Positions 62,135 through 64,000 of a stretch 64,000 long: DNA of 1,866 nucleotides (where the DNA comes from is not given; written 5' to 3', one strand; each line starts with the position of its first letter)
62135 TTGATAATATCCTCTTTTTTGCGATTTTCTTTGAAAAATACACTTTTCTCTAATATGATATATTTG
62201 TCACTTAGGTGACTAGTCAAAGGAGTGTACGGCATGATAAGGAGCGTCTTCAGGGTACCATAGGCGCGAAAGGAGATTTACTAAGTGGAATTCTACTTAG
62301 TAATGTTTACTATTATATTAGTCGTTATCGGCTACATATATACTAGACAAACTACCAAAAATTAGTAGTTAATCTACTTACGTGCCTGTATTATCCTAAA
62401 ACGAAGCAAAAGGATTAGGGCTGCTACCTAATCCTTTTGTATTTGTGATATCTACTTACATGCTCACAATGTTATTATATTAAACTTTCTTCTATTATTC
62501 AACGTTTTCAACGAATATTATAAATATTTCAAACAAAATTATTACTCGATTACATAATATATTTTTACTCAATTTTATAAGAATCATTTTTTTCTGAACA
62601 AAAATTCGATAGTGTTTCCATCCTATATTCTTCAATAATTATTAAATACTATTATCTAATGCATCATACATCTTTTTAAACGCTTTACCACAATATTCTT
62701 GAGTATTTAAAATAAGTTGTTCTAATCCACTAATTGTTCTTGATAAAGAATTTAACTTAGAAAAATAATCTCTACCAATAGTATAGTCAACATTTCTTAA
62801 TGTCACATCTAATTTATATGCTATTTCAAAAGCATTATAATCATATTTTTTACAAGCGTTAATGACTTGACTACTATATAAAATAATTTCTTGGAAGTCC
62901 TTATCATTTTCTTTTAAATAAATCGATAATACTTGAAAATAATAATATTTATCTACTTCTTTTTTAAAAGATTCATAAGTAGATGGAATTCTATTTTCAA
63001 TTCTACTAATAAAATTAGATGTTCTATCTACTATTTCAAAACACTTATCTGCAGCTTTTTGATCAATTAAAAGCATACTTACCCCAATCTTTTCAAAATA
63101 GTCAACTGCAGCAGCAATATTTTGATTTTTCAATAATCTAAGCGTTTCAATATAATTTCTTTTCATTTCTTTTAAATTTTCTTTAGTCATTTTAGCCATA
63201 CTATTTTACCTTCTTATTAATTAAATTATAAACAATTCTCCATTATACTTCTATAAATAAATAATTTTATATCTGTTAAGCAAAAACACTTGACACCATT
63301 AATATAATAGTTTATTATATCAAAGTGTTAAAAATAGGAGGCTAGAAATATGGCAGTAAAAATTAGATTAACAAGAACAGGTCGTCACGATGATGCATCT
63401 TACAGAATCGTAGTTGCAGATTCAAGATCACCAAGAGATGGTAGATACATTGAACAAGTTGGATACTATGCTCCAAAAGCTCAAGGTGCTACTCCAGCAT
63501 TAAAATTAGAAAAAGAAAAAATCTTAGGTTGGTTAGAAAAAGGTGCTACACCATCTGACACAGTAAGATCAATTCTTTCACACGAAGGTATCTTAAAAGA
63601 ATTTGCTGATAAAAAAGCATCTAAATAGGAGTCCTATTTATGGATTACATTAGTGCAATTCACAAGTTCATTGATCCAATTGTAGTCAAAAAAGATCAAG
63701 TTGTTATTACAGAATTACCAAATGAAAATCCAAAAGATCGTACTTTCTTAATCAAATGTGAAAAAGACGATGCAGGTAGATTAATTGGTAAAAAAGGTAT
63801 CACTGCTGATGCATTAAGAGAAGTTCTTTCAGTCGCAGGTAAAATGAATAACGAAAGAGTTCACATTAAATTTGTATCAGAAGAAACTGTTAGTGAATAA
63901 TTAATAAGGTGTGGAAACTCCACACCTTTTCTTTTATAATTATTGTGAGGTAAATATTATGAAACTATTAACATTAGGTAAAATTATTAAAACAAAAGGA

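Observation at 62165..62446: Orphan ~245-nt promoter-to-terminator unit with two SD-led micro-ORFs at the rplS/rpsP strand switch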

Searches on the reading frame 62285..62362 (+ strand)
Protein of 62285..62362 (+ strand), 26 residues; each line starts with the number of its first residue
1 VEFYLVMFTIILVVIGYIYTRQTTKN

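Call 48: search_protein_families(library=pfam, proteins=[window:62285-62362:+], max_evalue=10)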
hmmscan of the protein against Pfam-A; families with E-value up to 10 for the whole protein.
seq(26 aa): 0 families

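Call 49: search_protein_families(library=ncbifam, proteins=[window:62285-62362:+], max_evalue=10)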
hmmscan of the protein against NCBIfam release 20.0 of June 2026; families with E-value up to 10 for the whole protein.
seq(26 aa): 0 families

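Call 50: search_protein_families(library=padloc, proteins=[window:62285-62362:+], max_evalue=10)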
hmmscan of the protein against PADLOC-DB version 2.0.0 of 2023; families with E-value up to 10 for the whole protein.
seq(26 aa): 0 families

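Call 65: search_dna_similar(query=window:62285-62362:+, collection=plasmids, mode=protein, max_evalue=10, max_rows=15)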
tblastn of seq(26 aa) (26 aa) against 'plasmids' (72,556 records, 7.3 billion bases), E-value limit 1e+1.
No match.

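Call 67: search_dna_similar(query=window:62285-62362:+, collection=phages, mode=protein, max_evalue=10, max_rows=15)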
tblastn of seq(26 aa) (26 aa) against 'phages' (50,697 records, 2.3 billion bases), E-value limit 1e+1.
No match.

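Call 73: list_cluster_members(proteins=[window:62285-62362:+, window:62303-62362:+, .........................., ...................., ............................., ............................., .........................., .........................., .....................])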
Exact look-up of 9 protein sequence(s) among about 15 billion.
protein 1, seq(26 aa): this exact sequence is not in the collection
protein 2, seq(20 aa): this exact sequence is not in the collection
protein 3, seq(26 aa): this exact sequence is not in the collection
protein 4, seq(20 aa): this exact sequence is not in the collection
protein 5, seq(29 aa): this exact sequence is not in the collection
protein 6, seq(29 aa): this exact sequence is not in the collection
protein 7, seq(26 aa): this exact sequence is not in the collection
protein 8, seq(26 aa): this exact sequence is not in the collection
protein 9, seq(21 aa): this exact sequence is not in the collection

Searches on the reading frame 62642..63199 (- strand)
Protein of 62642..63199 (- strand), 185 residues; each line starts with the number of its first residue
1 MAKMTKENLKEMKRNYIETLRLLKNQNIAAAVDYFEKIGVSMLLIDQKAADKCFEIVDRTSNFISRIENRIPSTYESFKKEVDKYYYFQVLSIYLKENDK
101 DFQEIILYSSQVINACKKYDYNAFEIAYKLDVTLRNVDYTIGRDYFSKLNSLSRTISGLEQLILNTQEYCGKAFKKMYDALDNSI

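Call 10: find_encoding_contigs(protein=window:62642-63199:-, flank=4000, max_places=10)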
Protein window:62642-63199:- (185 aa): 12 contigs read that carry it; 4 places shown.
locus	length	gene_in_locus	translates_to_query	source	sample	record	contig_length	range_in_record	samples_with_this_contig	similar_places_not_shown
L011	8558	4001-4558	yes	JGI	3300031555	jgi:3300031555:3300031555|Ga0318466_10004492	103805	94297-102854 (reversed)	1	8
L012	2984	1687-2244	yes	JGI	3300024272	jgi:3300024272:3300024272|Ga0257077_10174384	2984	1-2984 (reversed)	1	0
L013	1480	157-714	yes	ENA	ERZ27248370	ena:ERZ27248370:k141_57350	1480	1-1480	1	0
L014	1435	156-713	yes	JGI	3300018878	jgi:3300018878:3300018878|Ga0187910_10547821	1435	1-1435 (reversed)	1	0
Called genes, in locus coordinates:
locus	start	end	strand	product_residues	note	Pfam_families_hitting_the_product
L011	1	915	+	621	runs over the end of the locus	?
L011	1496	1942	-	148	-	-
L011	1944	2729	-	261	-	PF01746:tRNA_m1G_MT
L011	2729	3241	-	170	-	PF01782:RimM, PF05239:PRC (weak), PF24986:PRC_RimM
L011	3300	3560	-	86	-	PF13083:KH_KhpA-B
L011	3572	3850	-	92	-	PF00886:Ribosomal_S16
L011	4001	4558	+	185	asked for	-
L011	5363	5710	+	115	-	PF01245:Ribosomal_L19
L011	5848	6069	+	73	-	PF01381:HTH_3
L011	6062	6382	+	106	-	PF13657:Couple_hipA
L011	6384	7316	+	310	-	PF07804:HipA_C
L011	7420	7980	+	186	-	PF10502:Peptidase_S26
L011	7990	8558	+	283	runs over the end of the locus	PF03193:RsgA_GTPase (weak), PF02421:FeoB_N, PF01926:MMR_HSR1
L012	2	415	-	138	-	?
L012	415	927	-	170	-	PF01782:RimM, PF05239:PRC (weak), PF24986:PRC_RimM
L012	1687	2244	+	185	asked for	-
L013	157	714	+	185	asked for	-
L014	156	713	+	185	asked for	-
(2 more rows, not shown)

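Call 21: find_related_loci(query=window:62642-63199:-, collection=genome_contigs, flank=5000)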
Query window:62642-63199:- (185 aa) in genome_contigs; peptide patterns used: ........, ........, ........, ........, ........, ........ (x = any residue, [..] = any of these).
92 stretches matched a pattern, but none encodes a relative of the query by tblastn (E <= 1e-3).

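Call 62: search_protein_families(library=pfam, proteins=[window:62642-63199:-, L011:1496-1942:-], max_evalue=1)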
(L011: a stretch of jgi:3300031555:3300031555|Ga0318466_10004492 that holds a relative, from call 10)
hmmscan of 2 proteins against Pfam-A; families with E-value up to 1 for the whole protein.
window:62642-63199:- (185 aa): 1 family
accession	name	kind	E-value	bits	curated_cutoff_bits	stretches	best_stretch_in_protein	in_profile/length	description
PF22161.1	Mre11_C_bact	-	0.068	13.6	27.4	1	76-101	2-27/47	Mre11 C-terminal domain, bacteria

L011:1496-1942:- (148 aa): 0 families

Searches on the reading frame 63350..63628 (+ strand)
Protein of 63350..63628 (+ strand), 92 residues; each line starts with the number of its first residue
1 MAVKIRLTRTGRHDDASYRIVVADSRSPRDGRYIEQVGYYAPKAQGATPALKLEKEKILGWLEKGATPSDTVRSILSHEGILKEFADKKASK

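Call 43: find_encoding_contigs(protein=window:63350-63628:+, flank=5000, max_places=10)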
Protein window:63350-63628:+ (92 aa): 23 contigs read that carry it; 10 places shown.
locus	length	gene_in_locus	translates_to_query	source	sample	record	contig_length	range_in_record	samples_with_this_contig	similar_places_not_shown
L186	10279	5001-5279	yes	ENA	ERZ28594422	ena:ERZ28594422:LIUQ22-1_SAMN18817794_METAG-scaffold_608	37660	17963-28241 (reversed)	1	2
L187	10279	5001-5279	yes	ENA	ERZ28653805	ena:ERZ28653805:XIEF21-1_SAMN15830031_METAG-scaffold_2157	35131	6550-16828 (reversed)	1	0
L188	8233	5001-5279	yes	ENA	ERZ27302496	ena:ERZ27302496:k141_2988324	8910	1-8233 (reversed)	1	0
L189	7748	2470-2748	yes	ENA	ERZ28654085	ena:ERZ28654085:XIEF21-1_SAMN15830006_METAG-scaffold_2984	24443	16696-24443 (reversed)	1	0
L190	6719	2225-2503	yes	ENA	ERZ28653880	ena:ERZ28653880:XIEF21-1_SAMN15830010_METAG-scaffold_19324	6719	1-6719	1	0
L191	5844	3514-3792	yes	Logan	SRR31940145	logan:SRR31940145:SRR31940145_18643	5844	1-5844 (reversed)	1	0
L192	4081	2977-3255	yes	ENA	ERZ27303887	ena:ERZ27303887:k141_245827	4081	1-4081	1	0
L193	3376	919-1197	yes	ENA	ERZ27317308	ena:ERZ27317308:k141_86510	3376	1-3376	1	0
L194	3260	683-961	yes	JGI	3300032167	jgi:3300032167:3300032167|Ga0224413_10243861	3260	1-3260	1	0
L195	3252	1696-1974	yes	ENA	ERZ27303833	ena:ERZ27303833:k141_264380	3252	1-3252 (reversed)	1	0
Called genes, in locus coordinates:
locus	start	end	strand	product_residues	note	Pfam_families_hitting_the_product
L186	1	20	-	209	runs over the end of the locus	PF01351:RNase_HII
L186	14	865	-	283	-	PF03193:RsgA_GTPase (weak), PF02421:FeoB_N, PF01926:MMR_HSR1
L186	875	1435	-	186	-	PF10502:Peptidase_S26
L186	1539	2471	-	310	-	PF07804:HipA_C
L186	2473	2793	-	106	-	PF13657:Couple_hipA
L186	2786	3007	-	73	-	PF01381:HTH_3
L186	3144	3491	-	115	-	PF01245:Ribosomal_L19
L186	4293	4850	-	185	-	-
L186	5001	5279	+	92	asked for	PF00886:Ribosomal_S16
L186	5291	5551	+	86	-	PF13083:KH_KhpA-B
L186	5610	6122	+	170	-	PF01782:RimM, PF05239:PRC (weak), PF24986:PRC_RimM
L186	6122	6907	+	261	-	PF01746:tRNA_m1G_MT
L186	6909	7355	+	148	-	-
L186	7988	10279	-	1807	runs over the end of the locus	PF01079:Hint (weak)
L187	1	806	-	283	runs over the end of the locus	PF03193:RsgA_GTPase (weak), PF02421:FeoB_N, PF01926:MMR_HSR1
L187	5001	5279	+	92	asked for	PF00886:Ribosomal_S16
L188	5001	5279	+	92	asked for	PF00886:Ribosomal_S16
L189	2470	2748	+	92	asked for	PF00886:Ribosomal_S16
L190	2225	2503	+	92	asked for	PF00886:Ribosomal_S16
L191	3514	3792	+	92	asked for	PF00886:Ribosomal_S16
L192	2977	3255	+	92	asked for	PF00886:Ribosomal_S16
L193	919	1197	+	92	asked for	PF00886:Ribosomal_S16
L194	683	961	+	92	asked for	PF00886:Ribosomal_S16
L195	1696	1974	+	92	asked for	PF00886:Ribosomal_S16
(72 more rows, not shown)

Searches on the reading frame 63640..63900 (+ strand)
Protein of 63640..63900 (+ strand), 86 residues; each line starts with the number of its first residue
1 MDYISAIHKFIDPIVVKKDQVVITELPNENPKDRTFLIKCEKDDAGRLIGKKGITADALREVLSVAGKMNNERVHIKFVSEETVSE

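Call 44: find_encoding_contigs(protein=window:63640-63900:+, flank=5000, max_places=10)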
Protein window:63640-63900:+ (86 aa): 20 contigs read that carry it; 9 places shown.
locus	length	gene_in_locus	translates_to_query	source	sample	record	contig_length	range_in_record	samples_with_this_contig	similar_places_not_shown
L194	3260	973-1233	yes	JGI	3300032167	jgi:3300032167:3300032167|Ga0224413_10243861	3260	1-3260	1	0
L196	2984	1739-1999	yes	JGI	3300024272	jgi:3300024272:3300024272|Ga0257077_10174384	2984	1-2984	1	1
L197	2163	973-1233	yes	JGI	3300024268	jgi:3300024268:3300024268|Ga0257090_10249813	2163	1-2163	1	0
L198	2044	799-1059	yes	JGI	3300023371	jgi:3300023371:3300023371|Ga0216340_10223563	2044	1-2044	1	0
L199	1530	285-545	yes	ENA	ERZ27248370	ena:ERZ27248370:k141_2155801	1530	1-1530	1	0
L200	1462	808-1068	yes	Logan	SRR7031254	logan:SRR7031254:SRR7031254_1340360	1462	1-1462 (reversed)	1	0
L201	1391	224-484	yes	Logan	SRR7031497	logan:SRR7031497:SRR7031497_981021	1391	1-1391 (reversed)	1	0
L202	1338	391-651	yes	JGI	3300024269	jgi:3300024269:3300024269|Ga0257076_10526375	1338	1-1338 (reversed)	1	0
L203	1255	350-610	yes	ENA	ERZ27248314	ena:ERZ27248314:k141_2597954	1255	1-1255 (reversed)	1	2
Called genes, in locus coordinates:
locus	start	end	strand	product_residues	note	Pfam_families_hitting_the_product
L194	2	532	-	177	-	?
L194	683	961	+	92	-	PF00886:Ribosomal_S16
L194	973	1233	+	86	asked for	PF13083:KH_KhpA-B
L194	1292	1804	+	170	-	PF01782:RimM, PF05239:PRC (weak), PF24986:PRC_RimM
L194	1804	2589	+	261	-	PF01746:tRNA_m1G_MT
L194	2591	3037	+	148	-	-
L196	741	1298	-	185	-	-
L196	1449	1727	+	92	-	PF00886:Ribosomal_S16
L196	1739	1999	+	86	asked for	PF13083:KH_KhpA-B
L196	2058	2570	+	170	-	PF01782:RimM, PF05239:PRC (weak), PF24986:PRC_RimM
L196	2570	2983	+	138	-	?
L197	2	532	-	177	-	?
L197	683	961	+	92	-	PF00886:Ribosomal_S16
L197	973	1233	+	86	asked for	PF13083:KH_KhpA-B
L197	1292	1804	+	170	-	PF01782:RimM, PF05239:PRC (weak), PF24986:PRC_RimM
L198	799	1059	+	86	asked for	PF13083:KH_KhpA-B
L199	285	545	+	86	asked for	PF13083:KH_KhpA-B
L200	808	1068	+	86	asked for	PF13083:KH_KhpA-B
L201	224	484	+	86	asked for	PF13083:KH_KhpA-B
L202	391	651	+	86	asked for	PF13083:KH_KhpA-B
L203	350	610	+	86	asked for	PF13083:KH_KhpA-B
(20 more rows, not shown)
